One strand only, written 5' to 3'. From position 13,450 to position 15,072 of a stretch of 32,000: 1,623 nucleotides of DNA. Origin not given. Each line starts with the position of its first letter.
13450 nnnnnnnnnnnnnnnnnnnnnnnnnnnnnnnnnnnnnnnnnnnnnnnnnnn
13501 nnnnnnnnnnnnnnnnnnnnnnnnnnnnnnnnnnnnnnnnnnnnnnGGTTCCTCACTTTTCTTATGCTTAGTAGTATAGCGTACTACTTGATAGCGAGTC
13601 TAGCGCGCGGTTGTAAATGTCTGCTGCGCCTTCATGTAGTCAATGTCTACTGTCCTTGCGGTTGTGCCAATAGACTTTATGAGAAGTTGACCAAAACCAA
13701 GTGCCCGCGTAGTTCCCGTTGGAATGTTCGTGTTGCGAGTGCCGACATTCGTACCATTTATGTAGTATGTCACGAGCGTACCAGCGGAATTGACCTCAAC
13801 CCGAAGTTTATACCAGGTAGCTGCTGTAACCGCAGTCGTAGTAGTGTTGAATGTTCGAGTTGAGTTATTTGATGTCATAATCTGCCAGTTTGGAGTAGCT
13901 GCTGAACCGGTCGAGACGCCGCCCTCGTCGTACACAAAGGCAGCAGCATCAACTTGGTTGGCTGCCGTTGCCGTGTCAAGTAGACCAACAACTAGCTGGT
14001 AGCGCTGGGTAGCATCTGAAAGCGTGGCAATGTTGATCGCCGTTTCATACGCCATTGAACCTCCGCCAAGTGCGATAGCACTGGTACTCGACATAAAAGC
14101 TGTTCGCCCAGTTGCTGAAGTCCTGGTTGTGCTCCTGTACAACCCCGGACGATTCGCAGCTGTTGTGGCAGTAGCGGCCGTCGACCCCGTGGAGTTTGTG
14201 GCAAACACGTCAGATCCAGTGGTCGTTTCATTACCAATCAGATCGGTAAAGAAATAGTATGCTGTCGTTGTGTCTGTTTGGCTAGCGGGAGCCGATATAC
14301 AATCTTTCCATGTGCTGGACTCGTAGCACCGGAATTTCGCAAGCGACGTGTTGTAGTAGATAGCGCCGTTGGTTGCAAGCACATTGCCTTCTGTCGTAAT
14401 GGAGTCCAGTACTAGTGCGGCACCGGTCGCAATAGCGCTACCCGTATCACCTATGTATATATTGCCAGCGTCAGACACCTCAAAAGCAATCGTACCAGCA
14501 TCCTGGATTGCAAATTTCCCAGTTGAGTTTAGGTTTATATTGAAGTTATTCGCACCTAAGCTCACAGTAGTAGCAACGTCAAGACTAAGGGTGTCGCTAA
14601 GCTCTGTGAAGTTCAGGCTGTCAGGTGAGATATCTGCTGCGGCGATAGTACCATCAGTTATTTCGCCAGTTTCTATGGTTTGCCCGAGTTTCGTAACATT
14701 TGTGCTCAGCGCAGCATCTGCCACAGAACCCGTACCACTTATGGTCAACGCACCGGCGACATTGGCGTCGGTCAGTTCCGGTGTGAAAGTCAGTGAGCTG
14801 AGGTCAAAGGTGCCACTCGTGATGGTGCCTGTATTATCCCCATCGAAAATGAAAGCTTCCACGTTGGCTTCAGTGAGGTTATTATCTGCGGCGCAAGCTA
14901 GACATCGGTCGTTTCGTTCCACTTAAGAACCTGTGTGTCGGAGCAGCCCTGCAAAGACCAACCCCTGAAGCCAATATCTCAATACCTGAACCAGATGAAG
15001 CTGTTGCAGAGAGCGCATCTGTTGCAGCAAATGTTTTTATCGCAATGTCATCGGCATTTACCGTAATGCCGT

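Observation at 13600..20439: Giant N-terminally anchored repeat protein with an unrecognised Cys-pair module and a C-terminal LamG-like domain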

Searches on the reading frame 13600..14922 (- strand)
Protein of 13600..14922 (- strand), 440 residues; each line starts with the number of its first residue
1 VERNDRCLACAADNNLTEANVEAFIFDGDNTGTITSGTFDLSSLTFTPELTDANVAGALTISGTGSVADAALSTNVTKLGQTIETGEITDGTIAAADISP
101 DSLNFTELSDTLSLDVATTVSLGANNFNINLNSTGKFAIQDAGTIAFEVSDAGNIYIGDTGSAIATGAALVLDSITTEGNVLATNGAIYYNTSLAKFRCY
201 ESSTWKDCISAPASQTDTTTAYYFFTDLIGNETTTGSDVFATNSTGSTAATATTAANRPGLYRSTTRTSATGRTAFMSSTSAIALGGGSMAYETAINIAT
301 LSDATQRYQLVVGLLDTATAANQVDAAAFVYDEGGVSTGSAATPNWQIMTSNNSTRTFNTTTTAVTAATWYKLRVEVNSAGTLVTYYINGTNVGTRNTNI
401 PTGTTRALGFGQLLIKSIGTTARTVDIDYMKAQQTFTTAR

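Call 12: search_protein_families(library=pfam, proteins=[window:13600-14922:-], max_evalue=1)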
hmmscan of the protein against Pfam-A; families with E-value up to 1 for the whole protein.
window:13600-14922:- (440 aa): 2 families
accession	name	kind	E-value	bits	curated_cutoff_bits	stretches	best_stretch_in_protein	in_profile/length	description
PF22237.3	SO2946-like_C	-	3.6e-27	95.8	27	1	257-428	1-163/163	SO2946-like, C-terminal domain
PF25059.1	FN3_DSCAM-DSCAML_C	-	0.044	14.6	39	1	343-387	32-75/89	DSCAM/DSCAML C-terminal Fn3-like domain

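Call 16: search_protein_families(library=ncbifam, proteins=[window:13600-14922:-], max_evalue=1)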
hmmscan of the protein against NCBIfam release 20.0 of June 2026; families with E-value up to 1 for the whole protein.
window:13600-14922:- (440 aa): 0 families

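Call 17: search_protein_families(library=phrogs, proteins=[window:13600-14922:-], max_evalue=0.1)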
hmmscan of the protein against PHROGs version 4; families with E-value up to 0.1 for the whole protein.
window:13600-14922:- (440 aa): 1 family
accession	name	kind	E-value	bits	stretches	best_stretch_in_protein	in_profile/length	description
phrog_32812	-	unknown function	0.031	15.5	0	412-432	50-70/93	-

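Call 18: search_solved_structures(query=window:13600-14922:-, max_evalue=1, show_alignments=2)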
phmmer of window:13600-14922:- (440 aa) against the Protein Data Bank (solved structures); distinct sequences matched with E-value up to 1: 3.
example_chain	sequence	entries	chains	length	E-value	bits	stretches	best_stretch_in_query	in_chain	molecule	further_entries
9sfi_P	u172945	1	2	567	0.4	13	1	186-222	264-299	Formylmethanofuran dehydrogenase subunit A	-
2lmt_A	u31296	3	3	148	0.59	12.4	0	61-113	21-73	Calmodulin-related protein 97A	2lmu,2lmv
5x2e_A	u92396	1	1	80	0.94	11.8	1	11-48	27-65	Tegumental protein 20.8 kDa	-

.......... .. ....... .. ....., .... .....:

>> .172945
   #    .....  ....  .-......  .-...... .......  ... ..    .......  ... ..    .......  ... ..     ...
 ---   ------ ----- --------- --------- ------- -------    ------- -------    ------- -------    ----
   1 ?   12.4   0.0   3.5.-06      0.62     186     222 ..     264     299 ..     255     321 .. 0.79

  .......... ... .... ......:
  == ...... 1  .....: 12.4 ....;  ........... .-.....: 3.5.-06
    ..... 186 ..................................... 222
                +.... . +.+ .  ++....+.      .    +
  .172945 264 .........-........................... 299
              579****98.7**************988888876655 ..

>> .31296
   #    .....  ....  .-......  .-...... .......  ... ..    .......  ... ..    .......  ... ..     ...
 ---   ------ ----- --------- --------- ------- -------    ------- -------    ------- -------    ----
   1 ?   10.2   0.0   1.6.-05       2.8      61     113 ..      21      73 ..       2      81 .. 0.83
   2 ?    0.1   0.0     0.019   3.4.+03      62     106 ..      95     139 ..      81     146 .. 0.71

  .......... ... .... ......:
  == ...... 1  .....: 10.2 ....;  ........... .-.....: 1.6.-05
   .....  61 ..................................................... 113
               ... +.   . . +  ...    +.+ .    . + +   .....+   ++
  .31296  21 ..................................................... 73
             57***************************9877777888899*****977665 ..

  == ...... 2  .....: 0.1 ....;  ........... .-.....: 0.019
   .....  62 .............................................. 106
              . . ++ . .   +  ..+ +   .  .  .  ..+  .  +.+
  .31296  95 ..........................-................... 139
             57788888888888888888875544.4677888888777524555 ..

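Call 42: find_homologous_proteins(query=window:13600-14922:-, max_evalue=0.001)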
Query window:13600-14922:- (440 aa): 120 proteins with E <= 0.001 among 8000 candidates.
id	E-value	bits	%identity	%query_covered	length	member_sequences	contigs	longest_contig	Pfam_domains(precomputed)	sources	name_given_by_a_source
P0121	1.9e-253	859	100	95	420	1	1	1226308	PF22237.4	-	-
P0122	1.7e-113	398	73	57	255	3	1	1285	PF22237.4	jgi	jgi:hypothetical protein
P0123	4.1e-112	393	73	57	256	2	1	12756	PF22237.4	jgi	jgi:hypothetical protein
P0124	1.6e-92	329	54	69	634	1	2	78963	PF22237.4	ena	-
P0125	3.6e-90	321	50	74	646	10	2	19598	PF22237.4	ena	-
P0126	1.8e-89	319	54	74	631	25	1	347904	PF22237.4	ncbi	-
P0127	5.1e-89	317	55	74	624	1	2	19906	PF22237.4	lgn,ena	-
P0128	1.4e-88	316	55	71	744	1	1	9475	PF22237.4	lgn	-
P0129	1.8e-83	299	49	82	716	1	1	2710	PF01391.24,PF22237.4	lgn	-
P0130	1.1e-63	234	62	47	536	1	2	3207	PF22237.4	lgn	-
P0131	1.6e-63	233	59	50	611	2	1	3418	PF22237.4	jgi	-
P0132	2.1e-63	233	55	49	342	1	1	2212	PF01391.24,PF22237.4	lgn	-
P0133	3.1e-63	232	62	45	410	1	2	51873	PF22237.4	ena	-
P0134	6.4e-63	231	61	44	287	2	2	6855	PF22237.4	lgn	-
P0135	9.5e-63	231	58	50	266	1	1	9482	PF22237.4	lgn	-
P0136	1.7e-62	230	61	36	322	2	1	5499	PF22237.4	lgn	-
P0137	3.3e-62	229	56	50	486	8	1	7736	PF22237.4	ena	-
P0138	9.3e-62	228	59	50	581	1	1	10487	PF22237.4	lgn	-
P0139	2.2e-61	226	60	47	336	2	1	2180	PF22237.4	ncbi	-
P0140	4.3e-61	225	61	47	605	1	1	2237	PF22237.4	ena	-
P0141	5.8e-61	225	57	50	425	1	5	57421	PF18454.8,PF22237.4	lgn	-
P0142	6.6e-61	225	62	42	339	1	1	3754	PF22237.4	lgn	-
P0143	6.7e-61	225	62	47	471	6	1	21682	PF22237.4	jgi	jgi:hypothetical protein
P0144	8.0e-61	224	62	45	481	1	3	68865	PF22237.4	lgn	-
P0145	1.3e-60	224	58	48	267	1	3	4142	PF22237.4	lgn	-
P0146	1.4e-60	224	58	48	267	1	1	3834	PF22237.4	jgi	jgi:hypothetical protein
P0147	1.6e-60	223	55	50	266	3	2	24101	PF22237.4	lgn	-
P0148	2.4e-60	223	61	47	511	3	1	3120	PF22237.4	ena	-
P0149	3.0e-60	223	53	50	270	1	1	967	PF22237.4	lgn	-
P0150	3.2e-60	222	59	36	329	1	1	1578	PF22237.4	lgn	-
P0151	4.4e-60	222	54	50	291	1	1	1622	PF22237.4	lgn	-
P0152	9.4e-60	221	55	50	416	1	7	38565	PF22237.4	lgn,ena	-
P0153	1.7e-59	220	56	50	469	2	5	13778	PF22237.4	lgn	-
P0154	1.8e-59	220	57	51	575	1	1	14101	PF22237.4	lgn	-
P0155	2.9e-59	219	43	83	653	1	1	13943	PF22237.4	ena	-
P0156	4.5e-59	219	55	50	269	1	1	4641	PF22237.4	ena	-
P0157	7.9e-59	218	54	50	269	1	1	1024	PF22237.4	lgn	-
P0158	1.1e-58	217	54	50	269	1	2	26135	PF22237.4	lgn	-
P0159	3.4e-58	216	57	50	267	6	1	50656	PF22237.4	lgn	-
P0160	6.4e-58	215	54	50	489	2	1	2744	PF22237.4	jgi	jgi:hypothetical protein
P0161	7.6e-58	215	55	50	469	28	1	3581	PF22237.4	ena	-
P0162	1.2e-57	214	61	47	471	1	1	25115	PF22237.4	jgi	-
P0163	2.4e-57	213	52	53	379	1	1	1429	PF22237.4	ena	-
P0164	2.8e-57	213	55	50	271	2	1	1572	PF22237.4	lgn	-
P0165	4.8e-57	212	55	50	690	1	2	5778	PF22237.4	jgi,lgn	-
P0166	5.2e-57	212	54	50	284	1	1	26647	PF22237.4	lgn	-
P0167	9.8e-57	211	59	47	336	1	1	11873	PF22237.4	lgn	-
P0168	1.4e-56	211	56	50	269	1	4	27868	PF22237.4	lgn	-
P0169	1.6e-56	210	54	50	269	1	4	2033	PF22237.4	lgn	-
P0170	1.9e-56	210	54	50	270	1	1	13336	PF22237.4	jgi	-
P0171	2.0e-56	210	44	65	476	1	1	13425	PF22237.4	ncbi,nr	ncbi:MAG: hypothetical protein Q7T51_04910, partial [Candidatus Moranbacteria bacterium]|nr:hypothet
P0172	2.5e-55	206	54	46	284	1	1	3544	PF22237.4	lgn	-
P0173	1.3e-54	204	53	50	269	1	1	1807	PF22237.4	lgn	-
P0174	1.4e-54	204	54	49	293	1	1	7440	PF22237.4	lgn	-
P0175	2.8e-54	203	50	54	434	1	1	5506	PF12789.13,PF22237.4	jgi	jgi:hypothetical protein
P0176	4.0e-54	202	54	49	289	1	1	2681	PF22237.4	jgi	jgi:hypothetical protein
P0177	5.0e-54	202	52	49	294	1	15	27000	PF22237.4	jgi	jgi:hypothetical protein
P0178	7.3e-54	202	51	50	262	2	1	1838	PF22237.4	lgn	-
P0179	1.1e-53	201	54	53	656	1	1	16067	PF22237.4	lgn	-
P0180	2.5e-53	200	54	50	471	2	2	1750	PF22237.4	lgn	-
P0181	3.1e-53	199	53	50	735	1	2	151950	PF22237.4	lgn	-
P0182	7.8e-53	198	53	50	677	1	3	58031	PF19264.5,PF22237.4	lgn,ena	-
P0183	1.2e-51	194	47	58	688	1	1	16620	PF22237.4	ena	-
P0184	1.7e-51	194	52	50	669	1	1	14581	PF22237.4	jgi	jgi:hypothetical protein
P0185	2.5e-51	193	52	50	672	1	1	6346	PF22237.4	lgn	-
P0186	5.7e-51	192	58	47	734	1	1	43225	PF22237.4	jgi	jgi:hypothetical protein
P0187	6.8e-51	192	58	47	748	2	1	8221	PF22237.4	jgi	jgi:hypothetical protein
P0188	7.9e-51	192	52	47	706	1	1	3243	PF26696.1,PF22237.4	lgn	-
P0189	9.4e-51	191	53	49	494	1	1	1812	PF22237.4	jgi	jgi:hypothetical protein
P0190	3.7e-50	189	49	50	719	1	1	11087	PF22237.4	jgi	-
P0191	2.8e-49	186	51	50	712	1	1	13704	PF22237.4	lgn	-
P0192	6.9e-49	185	50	50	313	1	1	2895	PF22237.4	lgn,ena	-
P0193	7.2e-49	185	45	57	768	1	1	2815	PF26696.1,PF22237.4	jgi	-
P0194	4.7e-48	182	40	57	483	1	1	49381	PF01391.24,PF13385.14,PF22237.4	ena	-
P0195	1.4e-47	181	47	49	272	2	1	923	PF22237.4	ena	-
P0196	1.1e-46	178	56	42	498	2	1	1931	PF22237.4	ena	-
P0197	2.1e-46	177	45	49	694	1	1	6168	PF01391.24,PF13385.14,PF22237.4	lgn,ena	-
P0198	3.1e-46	176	45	51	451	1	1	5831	PF13472.13,PF00657.29,PF22237.4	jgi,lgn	jgi:lysophospholipase L1-like esterase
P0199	4.8e-46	176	44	53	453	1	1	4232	PF13472.13,PF00657.29,PF22237.4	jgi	jgi:lysophospholipase L1-like esterase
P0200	6.3e-45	172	53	45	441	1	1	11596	PF22237.4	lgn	-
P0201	4.2e-44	169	55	47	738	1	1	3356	PF22237.4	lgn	-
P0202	4.3e-44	169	50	50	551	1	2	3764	PF19264.5,PF22237.4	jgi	jgi:hypothetical protein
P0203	4.6e-44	169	47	49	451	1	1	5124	PF13472.13,PF00657.29,PF22237.4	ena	-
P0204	3.3e-43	166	46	49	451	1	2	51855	PF13472.13,PF00657.29,PF22237.4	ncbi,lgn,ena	-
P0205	3.0e-42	163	48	47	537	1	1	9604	PF22237.4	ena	-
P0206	1.6e-41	161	43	49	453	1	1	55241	PF13472.13,PF00657.29,PF22237.4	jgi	jgi:lysophospholipase L1-like esterase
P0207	3.3e-41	160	45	57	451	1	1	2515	PF22237.4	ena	-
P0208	4.3e-41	159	43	57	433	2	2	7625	PF22237.4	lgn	-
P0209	5.1e-41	159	41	64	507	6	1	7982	PF22237.4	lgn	-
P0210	5.9e-41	159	41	52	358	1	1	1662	PF22237.4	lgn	-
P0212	1.2e-39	155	41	57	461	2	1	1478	PF22237.4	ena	-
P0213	4.7e-39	153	41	55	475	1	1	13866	PF12789.13,PF22237.4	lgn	-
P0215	4.9e-38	149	38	63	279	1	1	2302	PF22237.4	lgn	-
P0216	5.8e-38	149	41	50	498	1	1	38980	PF12789.13,PF22237.4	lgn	-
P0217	9.1e-38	149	38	64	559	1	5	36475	PF26696.1,PF22237.4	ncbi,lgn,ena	-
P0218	9.8e-38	148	41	57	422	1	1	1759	PF22237.4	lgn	-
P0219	2.2e-37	147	45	47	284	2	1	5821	PF26696.1,PF22237.4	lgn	-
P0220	7.4e-37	146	44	57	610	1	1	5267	PF22237.4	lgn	-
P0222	1.6e-36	144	47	43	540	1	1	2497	PF22237.4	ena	-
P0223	1.1e-35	142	42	40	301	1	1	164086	PF22237.4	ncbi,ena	-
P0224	2.9e-34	137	44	57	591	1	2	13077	PF22237.4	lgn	-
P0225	9.7e-34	135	48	47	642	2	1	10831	PF22237.4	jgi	jgi:hypothetical protein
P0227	2.5e-33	134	49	36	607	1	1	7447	PF22237.4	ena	-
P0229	9.3e-33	132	46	39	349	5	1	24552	PF13385.14,PF22237.4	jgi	jgi:hypothetical protein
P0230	9.9e-33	132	39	60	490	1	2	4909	PF01391.24,PF26696.1,PF22237.4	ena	-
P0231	1.9e-31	128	43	46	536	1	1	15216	PF22237.4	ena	-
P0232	2.6e-31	127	45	42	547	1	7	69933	PF26696.1,PF22237.4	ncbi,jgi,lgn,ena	jgi:hypothetical protein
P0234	2.3e-30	124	38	57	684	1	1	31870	PF26696.1,PF22237.4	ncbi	-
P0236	1.6e-23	102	36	62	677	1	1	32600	PF22237.4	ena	-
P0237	1.4e-18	85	33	46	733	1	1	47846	PF22237.4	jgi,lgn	jgi:hypothetical protein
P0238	3.6e-17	81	45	40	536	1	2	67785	PF22237.4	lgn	-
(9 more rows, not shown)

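Call 51: predict_structure(alignment_id=A3)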
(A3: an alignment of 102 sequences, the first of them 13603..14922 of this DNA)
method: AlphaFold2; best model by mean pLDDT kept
length: 440 residues; sequences in the alignment: 102
mean_pLDDT: 76.0   pTM: 0.60
mean pLDDT of the five models: 76.0, 75.1, 74.1, 72.9, 72.7
residues with pLDDT >= 90: 204; 70-90: 38; 50-70: 126; < 50: 72
segments of 3 or more residues with pLDDT < 50: 1-16, 23-31, 44-56, 69-87, 163-167, 210-214
pLDDT, mean of each block of 10 residues (from residue 1): 42 49 47 53 51 53 53 43 46 57 57 60 63 61 56 59 50 56 69 74 71 61 93 89 95 92 95 96 97 98 94 98 98 92 97 98 98 98 98 98 98 96 97 94
secondary structure, 60 per line:
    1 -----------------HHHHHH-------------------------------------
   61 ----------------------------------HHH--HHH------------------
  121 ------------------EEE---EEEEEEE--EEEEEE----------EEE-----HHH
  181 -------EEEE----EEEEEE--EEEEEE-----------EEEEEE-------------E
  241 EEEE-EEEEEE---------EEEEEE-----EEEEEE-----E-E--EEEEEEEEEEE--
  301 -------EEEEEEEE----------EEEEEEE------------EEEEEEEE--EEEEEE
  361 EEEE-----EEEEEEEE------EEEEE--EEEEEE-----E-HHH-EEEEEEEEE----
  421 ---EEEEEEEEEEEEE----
elements in order: H18-23 E139-141 E145-151 E154-159 E170-172 E188-191 E196-201 E204-209 E221-226 E240-244 E246-251 E261-266 E272-277 E288-298 E308-315 E326-332 E345-352 E355-364 E370-377 E384-388 E391-396 E408-416 E424-436

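Call 53: fold_search(model_id=the predicted structure, library=pdb)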
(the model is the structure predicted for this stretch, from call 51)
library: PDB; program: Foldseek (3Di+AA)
matches with E <= 10: 1775; with E <= 0.001: 440
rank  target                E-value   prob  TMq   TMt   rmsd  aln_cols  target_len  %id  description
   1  2a5z_C                1.6e-10  1.00  0.39  0.66   3.9       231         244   15  Crystal Structure of Protein of Unknown Function SO2946 from Shewanella oneidensis MR-1 (released 2005-08-16)
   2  2a5z_A                1.0e-09  1.00  0.39  0.67   4.0       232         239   16  Crystal Structure of Protein of Unknown Function SO2946 from Shewanella oneidensis MR-1 (released 2005-08-16)
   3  4m01_C                5.3e-08  1.00  0.33  0.42   5.9       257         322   12  N terminal fragment(residues 245-575) of binding region of SraP (released 2014-06-18)
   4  4m01_A                7.3e-08  1.00  0.32  0.42   6.3       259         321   12  N terminal fragment(residues 245-575) of binding region of SraP (released 2014-06-18)
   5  5ly8                  1.0e-07  1.00  0.31  0.53   6.7       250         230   10  Structure of the CBM2 module of Lactobacillus casei BL23 phage J-1 evolved Dit. (released 2017-03-22)
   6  4m00_A                1.3e-07  1.00  0.32  0.29   6.1       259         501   12  Crystal structure of the ligand binding region of staphylococcal adhesion SraP (released 2014-06-18)
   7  3zyr_B                2.1e-07  1.00  0.32  0.52   6.7       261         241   10  Structure of the lectin from Platypodium elegans in complex with heptasaccharide (released 2012-01-11)
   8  5t7p_B                2.2e-07  1.00  0.32  0.55   6.1       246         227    8  Crystal structure of Pisum arvense lectin (PAL) complexed with X-Man (released 2017-08-09)
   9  2bqp_A                2.3e-07  1.00  0.32  0.54   6.3       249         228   10  THE STRUCTURE OF THE PEA LECTIN-D-GLUCOPYRANOSE COMPLEX (released 1998-12-16)
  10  1lu1_A                3.1e-07  1.00  0.31  0.49   6.4       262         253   13  THE STRUCTURE OF THE DOLICHOS BIFLORUS SEED LECTIN IN COMPLEX WITH THE FORSSMAN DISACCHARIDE (released 1998-12-09)
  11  3zvx_B                3.2e-07  1.00  0.30  0.49   6.5       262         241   11  STRUCTURE OF THE LECTIN FROM PLATYPODIUM ELEGANS IN COMPLEX WITH A TRIMANNOSIDE (released 2012-01-11)
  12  5t7p_A                3.4e-07  1.00  0.32  0.55   5.8       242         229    9  Crystal structure of Pisum arvense lectin (PAL) complexed with X-Man (released 2017-08-09)
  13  6yp6                  3.4e-07  1.00  0.30  0.54   7.6       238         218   16  Structural annotation of the conserved carbohydrate esterase vb_24B_21 from Shiga toxin-encoding bacteriophage phi24B (released 2020-09-16)
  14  9vbx_A                4.0e-07  1.00  0.31  0.51   6.4       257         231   16  Lectin FRIL from Lablab purpureus complexed to Lewis X tetrasaccharide (released 2026-03-18)
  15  1bjq_A                4.2e-07  1.00  0.33  0.52   6.3       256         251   13  THE DOLICHOS BIFLORUS SEED LECTIN IN COMPLEX WITH ADENINE (released 1998-12-30)
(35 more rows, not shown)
